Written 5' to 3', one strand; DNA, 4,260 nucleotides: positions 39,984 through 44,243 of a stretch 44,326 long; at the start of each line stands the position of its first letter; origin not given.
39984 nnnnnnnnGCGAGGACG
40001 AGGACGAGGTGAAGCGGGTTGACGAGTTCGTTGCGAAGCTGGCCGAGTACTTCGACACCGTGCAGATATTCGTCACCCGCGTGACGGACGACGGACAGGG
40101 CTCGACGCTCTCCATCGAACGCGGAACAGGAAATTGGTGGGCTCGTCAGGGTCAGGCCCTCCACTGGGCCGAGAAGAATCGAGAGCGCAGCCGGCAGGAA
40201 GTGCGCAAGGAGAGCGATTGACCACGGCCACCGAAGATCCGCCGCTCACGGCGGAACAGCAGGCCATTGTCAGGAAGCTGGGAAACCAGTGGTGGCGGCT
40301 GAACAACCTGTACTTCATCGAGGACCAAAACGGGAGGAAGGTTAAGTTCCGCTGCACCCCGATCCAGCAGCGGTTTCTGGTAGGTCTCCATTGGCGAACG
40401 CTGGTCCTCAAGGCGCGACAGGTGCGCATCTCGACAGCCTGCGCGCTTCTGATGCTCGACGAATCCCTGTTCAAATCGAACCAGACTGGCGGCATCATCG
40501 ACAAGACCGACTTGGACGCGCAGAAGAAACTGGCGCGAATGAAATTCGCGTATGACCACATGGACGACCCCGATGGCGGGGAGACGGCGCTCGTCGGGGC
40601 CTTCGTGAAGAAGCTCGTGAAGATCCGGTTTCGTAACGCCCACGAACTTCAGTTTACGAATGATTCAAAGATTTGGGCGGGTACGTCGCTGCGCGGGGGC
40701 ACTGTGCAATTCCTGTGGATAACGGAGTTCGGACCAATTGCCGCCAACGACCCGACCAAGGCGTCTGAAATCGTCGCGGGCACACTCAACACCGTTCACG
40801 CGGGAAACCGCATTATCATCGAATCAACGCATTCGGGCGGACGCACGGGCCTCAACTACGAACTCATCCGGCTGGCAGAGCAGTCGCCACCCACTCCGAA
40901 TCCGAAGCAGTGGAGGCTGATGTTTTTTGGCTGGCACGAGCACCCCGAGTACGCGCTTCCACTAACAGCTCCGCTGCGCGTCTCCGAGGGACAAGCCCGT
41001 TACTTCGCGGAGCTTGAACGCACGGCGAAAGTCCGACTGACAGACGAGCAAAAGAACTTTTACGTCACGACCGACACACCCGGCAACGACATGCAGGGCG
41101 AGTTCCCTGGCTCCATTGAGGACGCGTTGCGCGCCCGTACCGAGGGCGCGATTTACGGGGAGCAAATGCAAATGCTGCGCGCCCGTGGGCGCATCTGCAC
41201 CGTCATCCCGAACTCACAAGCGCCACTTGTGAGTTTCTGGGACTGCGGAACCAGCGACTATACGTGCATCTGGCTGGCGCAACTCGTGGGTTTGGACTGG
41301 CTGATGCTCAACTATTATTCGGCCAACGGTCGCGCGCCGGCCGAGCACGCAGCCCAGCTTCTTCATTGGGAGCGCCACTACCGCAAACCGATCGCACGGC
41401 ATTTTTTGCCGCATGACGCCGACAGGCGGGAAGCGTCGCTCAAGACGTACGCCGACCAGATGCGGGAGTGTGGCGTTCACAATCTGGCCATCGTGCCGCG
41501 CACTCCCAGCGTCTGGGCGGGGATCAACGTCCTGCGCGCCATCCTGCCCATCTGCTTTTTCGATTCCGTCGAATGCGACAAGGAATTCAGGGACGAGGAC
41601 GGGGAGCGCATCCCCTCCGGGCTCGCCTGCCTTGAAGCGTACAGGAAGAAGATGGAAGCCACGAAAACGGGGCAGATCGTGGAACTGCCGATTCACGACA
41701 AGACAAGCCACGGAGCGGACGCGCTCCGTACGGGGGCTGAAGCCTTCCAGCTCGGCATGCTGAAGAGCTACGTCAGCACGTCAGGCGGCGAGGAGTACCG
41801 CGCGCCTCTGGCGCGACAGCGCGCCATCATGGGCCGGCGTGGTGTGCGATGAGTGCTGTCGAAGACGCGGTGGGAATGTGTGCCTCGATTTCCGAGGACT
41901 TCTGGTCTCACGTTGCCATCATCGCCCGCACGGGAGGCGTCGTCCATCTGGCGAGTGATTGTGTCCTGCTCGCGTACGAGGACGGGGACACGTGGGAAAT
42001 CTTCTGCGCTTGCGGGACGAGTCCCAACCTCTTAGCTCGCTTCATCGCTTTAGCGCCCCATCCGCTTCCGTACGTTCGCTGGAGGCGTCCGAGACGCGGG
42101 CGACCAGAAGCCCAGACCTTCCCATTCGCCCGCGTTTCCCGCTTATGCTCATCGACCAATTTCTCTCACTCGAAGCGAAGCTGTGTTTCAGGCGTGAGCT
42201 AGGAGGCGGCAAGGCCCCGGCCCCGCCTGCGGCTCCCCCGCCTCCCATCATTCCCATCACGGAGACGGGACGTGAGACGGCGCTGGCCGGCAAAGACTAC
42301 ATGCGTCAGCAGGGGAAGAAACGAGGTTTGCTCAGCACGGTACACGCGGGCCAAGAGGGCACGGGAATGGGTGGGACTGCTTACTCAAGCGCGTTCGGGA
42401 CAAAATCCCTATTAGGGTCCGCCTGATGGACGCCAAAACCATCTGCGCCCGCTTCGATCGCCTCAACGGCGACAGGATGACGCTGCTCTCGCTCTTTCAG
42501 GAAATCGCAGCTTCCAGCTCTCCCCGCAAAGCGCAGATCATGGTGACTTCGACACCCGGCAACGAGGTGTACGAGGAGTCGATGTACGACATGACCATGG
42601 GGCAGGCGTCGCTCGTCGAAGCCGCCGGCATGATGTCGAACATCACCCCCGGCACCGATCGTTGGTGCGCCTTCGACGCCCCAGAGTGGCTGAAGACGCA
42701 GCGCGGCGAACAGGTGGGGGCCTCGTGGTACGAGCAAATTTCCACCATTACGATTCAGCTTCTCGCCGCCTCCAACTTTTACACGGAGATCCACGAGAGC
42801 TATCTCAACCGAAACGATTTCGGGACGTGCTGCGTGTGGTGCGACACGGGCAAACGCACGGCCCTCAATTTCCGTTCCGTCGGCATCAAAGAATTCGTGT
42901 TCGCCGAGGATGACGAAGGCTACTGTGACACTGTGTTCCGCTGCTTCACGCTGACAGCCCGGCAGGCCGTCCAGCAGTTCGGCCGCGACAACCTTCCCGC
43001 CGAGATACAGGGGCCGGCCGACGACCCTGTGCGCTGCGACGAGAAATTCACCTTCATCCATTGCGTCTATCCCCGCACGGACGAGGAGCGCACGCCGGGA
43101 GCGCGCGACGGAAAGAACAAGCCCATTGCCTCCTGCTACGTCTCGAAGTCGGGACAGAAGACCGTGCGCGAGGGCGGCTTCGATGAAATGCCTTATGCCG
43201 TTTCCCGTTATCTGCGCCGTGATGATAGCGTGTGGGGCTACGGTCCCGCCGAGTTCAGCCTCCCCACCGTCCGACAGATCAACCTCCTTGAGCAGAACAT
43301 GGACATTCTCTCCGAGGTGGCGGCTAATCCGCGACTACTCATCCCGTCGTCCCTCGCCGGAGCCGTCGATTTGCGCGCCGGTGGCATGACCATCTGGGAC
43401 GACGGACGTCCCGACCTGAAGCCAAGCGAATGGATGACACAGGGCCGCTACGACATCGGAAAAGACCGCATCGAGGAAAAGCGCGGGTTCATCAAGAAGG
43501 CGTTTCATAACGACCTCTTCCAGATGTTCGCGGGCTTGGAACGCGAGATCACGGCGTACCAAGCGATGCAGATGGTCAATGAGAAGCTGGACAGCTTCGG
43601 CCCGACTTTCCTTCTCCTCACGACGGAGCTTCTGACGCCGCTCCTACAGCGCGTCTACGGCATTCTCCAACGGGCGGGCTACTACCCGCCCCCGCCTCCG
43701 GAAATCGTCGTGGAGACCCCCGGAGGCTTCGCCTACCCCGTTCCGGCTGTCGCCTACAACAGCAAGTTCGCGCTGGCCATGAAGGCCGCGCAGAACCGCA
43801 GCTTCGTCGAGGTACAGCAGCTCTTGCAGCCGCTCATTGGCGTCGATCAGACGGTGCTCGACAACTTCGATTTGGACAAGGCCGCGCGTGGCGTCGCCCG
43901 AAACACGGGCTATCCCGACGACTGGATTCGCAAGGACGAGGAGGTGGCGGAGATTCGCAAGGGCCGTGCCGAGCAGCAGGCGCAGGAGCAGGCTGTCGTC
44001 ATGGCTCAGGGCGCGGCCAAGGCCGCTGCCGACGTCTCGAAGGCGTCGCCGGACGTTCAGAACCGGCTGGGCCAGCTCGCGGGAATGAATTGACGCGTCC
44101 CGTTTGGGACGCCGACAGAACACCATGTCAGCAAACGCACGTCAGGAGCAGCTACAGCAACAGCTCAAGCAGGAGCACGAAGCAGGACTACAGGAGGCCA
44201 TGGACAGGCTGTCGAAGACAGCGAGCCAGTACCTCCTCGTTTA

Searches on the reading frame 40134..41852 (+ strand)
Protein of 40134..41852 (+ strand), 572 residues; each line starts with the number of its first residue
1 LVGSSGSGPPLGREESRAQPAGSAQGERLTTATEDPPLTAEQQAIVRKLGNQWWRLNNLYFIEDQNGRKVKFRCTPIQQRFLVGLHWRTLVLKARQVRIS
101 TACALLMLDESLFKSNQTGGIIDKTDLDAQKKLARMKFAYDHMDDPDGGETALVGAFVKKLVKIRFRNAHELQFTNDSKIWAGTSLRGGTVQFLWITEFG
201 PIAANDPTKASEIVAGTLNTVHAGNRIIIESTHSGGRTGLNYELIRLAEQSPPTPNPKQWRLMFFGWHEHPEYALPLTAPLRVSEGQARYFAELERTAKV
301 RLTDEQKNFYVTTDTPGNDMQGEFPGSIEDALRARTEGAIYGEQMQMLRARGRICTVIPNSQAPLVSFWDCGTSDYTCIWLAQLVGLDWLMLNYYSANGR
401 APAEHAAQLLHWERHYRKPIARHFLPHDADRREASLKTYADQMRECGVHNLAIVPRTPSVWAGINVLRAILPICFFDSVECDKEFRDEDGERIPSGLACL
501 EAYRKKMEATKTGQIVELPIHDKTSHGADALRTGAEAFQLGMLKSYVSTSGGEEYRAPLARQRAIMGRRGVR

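Call 63: search_protein_families(library=pfam, proteins=[window:40134-41852:+], max_evalue=0.01)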
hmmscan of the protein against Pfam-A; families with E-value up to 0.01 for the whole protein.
window:40134-41852:+ (572 aa): 1 family
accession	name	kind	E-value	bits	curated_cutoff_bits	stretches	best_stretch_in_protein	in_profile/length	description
PF17289.8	Terminase_6C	-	0.00039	20.9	22.6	1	369-471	3-104/155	Terminase RNaseH-like domain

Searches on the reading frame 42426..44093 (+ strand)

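Call 63: search_protein_families(library=pfam, proteins=[window:42426-44093:+], max_evalue=0.01)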
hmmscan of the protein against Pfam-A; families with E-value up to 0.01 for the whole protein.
window:42426-44093:+ (555 aa): 1 family
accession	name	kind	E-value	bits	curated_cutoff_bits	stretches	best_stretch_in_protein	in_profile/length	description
PF12236.14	Head-tail_con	-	5.1e-103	345.5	27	1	4-499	2-487/489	Bacteriophage head to tail connecting protein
